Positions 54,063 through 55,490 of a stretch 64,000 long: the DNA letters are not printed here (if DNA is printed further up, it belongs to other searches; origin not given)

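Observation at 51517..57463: Six-gene operon for an apparently undescribed membrane amino-glycolipid or lipo-oligosaccharide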

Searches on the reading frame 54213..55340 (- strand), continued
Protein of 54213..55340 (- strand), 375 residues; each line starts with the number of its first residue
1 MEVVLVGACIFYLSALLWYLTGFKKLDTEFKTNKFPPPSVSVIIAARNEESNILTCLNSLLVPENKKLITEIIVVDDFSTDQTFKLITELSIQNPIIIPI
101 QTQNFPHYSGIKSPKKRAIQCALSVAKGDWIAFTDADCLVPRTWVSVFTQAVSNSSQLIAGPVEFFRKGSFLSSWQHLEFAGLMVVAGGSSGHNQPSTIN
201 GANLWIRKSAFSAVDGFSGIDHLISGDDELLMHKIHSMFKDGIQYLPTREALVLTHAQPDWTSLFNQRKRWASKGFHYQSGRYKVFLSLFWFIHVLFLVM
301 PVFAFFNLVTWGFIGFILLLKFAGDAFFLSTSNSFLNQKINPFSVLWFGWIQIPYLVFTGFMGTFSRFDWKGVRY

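Call 92: search_protein_families(library=ncbifam, proteins=[L136:12794-14437:+, L159:15126-16769:+, L125:7024-8034:+, L159:11101-12168:+, L125:11830-12834:+], max_evalue=0.01)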
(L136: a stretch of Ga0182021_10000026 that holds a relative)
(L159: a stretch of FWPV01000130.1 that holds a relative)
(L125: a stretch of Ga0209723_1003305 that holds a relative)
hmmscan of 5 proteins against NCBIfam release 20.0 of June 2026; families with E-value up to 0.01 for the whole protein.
L136:12794-14437:+ (547 aa): 1 family
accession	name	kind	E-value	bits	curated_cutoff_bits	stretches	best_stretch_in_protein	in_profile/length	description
NF038032.1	CehA_McbA_metalo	domain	1.8e-23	83.5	80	1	167-543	5-314/315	CehA/McbA family metallohydrolase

L159:15126-16769:+ (547 aa): 2 families
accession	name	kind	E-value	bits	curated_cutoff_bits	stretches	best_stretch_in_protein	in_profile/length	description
NF038032.1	CehA_McbA_metalo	domain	1.1e-22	80.8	80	1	163-543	2-315/315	CehA/McbA family metallohydrolase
NF005928.0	PRK07945.1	equivalog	0.0008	18.8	250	1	165-251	99-175/337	PHP domain-containing protein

L125:7024-8034:+ (336 aa): 49 families (the best 25 are shown)
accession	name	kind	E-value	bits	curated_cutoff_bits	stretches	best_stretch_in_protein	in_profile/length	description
TIGR04317.1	W_rSAM_matur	equivalog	1.2e-34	120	380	1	42-325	6-313/349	tungsten cofactor oxidoreductase radical SAM maturase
TIGR04311.1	rSAM_Geo_metal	subfamily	9.1e-30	104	400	2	39-231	2-194/423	radical SAM/SPASM family putative metalloenzyme maturase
TIGR04055.1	rSAM_NirJ2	equivalog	4.7e-20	72.4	500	1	42-214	2-166/326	putative heme d1 biosynthesis radical SAM protein NirJ2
TIGR04054.1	rSAM_NirJ1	equivalog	1e-18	67.2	650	1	35-219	31-207/387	putative heme d1 biosynthesis radical SAM protein NirJ1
TIGR04545.1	rSAM_ahbD_hemeb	equivalog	5.3e-18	65.6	500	1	42-213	2-166/339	heme b synthase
TIGR02109.1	PQQ_syn_pqqE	equivalog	7.2e-18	64.6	381.35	1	38-310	5-291/358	pyrroloquinoline quinone biosynthesis protein PqqE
TIGR04051.1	rSAM_NirJ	equivalog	8.6e-18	64.4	515.45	1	47-222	9-176/354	heme d1 biosynthesis radical SAM protein NirJ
TIGR04321.1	spiroSPASM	subfamily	1e-17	64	250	1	37-327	228-504/510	spiro-SPASM protein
TIGR04546.1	rSAM_ahbC_deAc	equivalog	2.3e-17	62.9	650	1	41-219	40-210/390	12,18-didecarboxysiroheme deacetylase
TIGR02666.1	moaA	equivalog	2.8e-17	62.7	284.05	1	47-252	17-225/336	GTP 3',8-cyclase MoaA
NF033640.1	N_Twi_rSAM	subfamily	6.4e-16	58.4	170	2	257-327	2-71/398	twitch domain-containing radical SAM protein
TIGR04347.1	pseudo_SAM_Halo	equivalog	3.5e-15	56.1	525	1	41-234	39-224/390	TIGR04347 family pseudo-SAM/SPASM protein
NF001199.0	PRK00164.2-1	equivalog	5.4e-15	55.3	231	1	45-224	17-187/308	GTP 3',8-cyclase MoaA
NF012164.0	AlbA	equivalog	2.1e-14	52.8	850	1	39-212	112-278/442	subtilosin maturase AlbA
NF050035.1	rSAM_WgK_link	exception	5.4e-14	52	650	1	39-210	8-169/367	radical SAM/SPASM peptide maturase WgkB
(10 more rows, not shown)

L159:11101-12168:+ (355 aa): 48 families (the best 25 are shown)
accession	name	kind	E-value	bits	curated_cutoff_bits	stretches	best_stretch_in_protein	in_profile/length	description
TIGR03961.1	rSAM_PTO1314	hypoth_equivalog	5.5e-15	55.5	306.05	1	28-322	27-303/332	PTO1314 family radical SAM protein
TIGR04340.1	rSAM_ACGX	hypoth_equivalog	2.3e-12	46.8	400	1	27-189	6-167/341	radical SAM/SPASM domain protein, ACGX system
TIGR04082.1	rSAM_for_selen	equivalog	1.7e-11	43.6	350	2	30-194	205-362/516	thio(seleno)oxazole modification radical SAM maturase SbtM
TIGR02109.1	PQQ_syn_pqqE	equivalog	2.8e-11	43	381.35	1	28-191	11-169/358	pyrroloquinoline quinone biosynthesis protein PqqE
TIGR04403.1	rSAM_skfB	equivalog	7.4e-11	41.5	300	1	23-191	103-264/402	sporulation killing factor system radical SAM maturase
TIGR04053.2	TIGR04053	equivalog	8.6e-11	41.7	395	1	30-239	14-218/366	TIGR04053 family radical SAM/SPASM domain-containing protein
TIGR04546.1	rSAM_ahbC_deAc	equivalog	1e-10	41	650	1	30-206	45-214/390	12,18-didecarboxysiroheme deacetylase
TIGR04051.1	rSAM_NirJ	equivalog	7.7e-10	38.3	515.45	1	30-192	8-164/354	heme d1 biosynthesis radical SAM protein NirJ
TIGR04317.1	W_rSAM_matur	equivalog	1.2e-09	37.8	380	1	28-270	8-247/349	tungsten cofactor oxidoreductase radical SAM maturase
TIGR04054.1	rSAM_NirJ1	equivalog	1.5e-09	36.9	650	1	30-159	42-169/387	putative heme d1 biosynthesis radical SAM protein NirJ1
TIGR04133.1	rSAM_w_lipo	hypoth_equivalog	1.3e-08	34.2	425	1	31-232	31-229/350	TIGR04133 family radical SAM/SPASM protein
TIGR03962.1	mycofact_rSAM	equivalog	1.6e-08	34.2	265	1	29-205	17-187/339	mycofactocin radical SAM maturase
NF045574.1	sacti_mat_StsB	exception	2.4e-08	33.2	625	1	26-159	98-228/466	StsB family radical SAM/SPASM domain sactipeptide maturase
TIGR03978.1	rSAM_paired_1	equivalog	1.3e-07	30.8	370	1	30-167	89-235/466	His-Xaa-Ser system radical SAM maturase HxsB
NF045702.1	rSAM_GDGT_ether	equivalog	1.5e-07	30.4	450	1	27-191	89-253/486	tetraether lipid synthase Tes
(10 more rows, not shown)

L125:11830-12834:+ (334 aa): 77 families (the best 25 are shown)
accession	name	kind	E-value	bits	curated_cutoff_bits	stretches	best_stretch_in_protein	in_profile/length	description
NF038283.1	viperin_w_prok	equivalog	2.9e-23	82.4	180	1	11-145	3-144/281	viperin family antiviral radical SAM protein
TIGR02668.1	moaA_archaeal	equivalog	2e-21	76.2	325.25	1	15-174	15-178/303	GTP 3',8-cyclase MoaA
TIGR03961.1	rSAM_PTO1314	hypoth_equivalog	4.5e-21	75.5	306.05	1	11-299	24-308/332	PTO1314 family radical SAM protein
NF001199.0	PRK00164.2-1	equivalog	6.5e-21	74.8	231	1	16-178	18-183/308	GTP 3',8-cyclase MoaA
TIGR02666.1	moaA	equivalog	3.3e-20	72.3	284.05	1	16-146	16-154/336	GTP 3',8-cyclase MoaA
NF045574.1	sacti_mat_StsB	exception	5.3e-17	61.8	625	1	12-164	98-250/466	StsB family radical SAM/SPASM domain sactipeptide maturase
TIGR04251.1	SCM_rSAM_ScmF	equivalog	8.6e-17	61.5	400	1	13-163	7-162/353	SynChlorMet cassette radical SAM/SPASM protein ScmF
TIGR04466.1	rSAM_BlsE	equivalog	1.1e-15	58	400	1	19-169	12-161/327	cytosylglucuronate decarboxylase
TIGR04317.1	W_rSAM_matur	equivalog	1.9e-15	56.9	380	1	16-180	10-183/349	tungsten cofactor oxidoreductase radical SAM maturase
NF049973.1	radical_Rv1681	equivalog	7.1e-14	51.5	380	1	15-158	77-222/326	Rv1681 family radical SAM protein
TIGR04055.1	rSAM_NirJ2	equivalog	8.3e-14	51.8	500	1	14-172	4-163/326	putative heme d1 biosynthesis radical SAM protein NirJ2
TIGR04546.1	rSAM_ahbC_deAc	equivalog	2.3e-13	49.7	650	1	14-176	43-206/390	12,18-didecarboxysiroheme deacetylase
TIGR02495.1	NrdG2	equivalog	3.7e-13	49.2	131.15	1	20-146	26-154/193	anaerobic ribonucleoside-triphosphate reductase activating protein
TIGR04545.1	rSAM_ahbD_hemeb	equivalog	5.3e-13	49.1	500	1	13-172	3-164/339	heme b synthase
TIGR04051.1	rSAM_NirJ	equivalog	8.2e-13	48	515.45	1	16-175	8-168/354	heme d1 biosynthesis radical SAM protein NirJ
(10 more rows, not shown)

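Call 94: search_protein_representatives(protein=window:54213-55340:-)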
Query: 375 residues. Proteins with E-value up to 0.001 (for the whole library): 19040; up to 1e-10: 7342; up to 1e-30: 2222. The best 150 are listed.
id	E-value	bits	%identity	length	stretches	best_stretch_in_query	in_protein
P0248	8.0e-247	835.1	97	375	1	1-375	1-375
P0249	7.6e-85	302.0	40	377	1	10-375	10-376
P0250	1.0e-81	291.7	39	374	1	5-373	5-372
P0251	1.7e-80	287.7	41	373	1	10-375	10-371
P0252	1.9e-65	238.1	36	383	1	3-373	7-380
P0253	5.3e-65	236.7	31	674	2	8-371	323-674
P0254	1.4e-60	222.1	36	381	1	10-372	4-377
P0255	5.1e-59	217.0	36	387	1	9-375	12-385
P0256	5.7e-59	216.8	35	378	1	4-372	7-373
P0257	1.4e-58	215.5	35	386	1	4-375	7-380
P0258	1.5e-58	215.5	38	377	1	3-372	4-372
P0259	1.5e-58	215.4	34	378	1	10-372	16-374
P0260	1.8e-58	215.2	37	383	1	8-373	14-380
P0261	1.8e-58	215.2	35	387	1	7-374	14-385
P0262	5.1e-58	213.7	35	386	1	2-372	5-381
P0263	7.6e-58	213.1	37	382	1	30-373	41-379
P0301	4.7e-53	197.3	38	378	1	10-374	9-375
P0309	2.0e-52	195.2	39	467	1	39-373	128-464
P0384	2.6e-49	185.0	37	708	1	33-372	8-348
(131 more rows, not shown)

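Call 95: list_cluster_members(proteins=[P0252, P0253, P0254, P0255, P0258, P0260, P0263, P0301, P0384, P0309])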
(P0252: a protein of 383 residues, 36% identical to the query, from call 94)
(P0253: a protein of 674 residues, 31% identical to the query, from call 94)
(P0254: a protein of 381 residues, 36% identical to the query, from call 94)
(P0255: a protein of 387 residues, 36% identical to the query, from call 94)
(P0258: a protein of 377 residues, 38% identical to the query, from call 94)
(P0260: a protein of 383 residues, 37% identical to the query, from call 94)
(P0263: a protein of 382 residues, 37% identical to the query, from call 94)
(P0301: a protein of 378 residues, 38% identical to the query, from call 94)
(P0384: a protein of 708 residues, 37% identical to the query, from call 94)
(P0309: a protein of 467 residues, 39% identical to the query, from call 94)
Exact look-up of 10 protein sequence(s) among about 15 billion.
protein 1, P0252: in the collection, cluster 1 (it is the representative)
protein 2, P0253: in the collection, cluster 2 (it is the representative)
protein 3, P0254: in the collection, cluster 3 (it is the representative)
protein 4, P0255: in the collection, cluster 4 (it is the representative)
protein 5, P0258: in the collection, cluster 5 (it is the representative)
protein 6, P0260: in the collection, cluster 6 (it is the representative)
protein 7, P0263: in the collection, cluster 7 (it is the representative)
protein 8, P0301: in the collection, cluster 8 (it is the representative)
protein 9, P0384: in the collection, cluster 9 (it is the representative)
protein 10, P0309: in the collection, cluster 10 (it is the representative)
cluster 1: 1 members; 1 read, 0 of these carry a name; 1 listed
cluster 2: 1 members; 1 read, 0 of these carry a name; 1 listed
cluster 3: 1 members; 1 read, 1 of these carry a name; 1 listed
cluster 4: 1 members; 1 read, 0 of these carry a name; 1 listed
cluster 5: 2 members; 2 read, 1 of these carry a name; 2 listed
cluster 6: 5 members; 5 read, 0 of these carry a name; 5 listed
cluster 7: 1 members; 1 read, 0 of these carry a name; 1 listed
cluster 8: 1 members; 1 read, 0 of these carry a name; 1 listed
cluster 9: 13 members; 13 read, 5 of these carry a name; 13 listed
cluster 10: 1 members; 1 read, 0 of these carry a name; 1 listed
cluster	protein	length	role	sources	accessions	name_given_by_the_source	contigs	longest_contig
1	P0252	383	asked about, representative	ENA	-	-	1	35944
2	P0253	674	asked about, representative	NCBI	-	-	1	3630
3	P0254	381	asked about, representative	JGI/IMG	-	cellulose synthase/poly-beta-1,6-N-acetylglucosamine synthase-like glycosyltransferase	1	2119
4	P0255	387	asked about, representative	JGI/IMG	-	-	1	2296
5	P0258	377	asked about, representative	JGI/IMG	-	cellulose synthase/poly-beta-1,6-N-acetylglucosamine synthase-like glycosyltransferase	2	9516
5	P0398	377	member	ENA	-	-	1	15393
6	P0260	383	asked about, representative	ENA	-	-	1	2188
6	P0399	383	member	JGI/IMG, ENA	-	-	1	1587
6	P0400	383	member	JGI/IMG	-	-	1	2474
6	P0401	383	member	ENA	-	-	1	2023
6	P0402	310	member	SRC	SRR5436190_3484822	-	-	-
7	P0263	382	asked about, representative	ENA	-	-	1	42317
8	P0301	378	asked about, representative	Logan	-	-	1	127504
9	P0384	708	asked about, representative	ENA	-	-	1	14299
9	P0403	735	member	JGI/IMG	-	peptide/nickel transport system permease protein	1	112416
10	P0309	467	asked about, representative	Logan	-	-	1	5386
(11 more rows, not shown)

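Call 98: search_protein_families(library=padloc, proteins=[window:54213-55340:-], max_evalue=0.001)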
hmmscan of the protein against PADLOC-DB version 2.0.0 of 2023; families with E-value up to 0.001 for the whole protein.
window:54213-55340:- (375 aa): 0 families
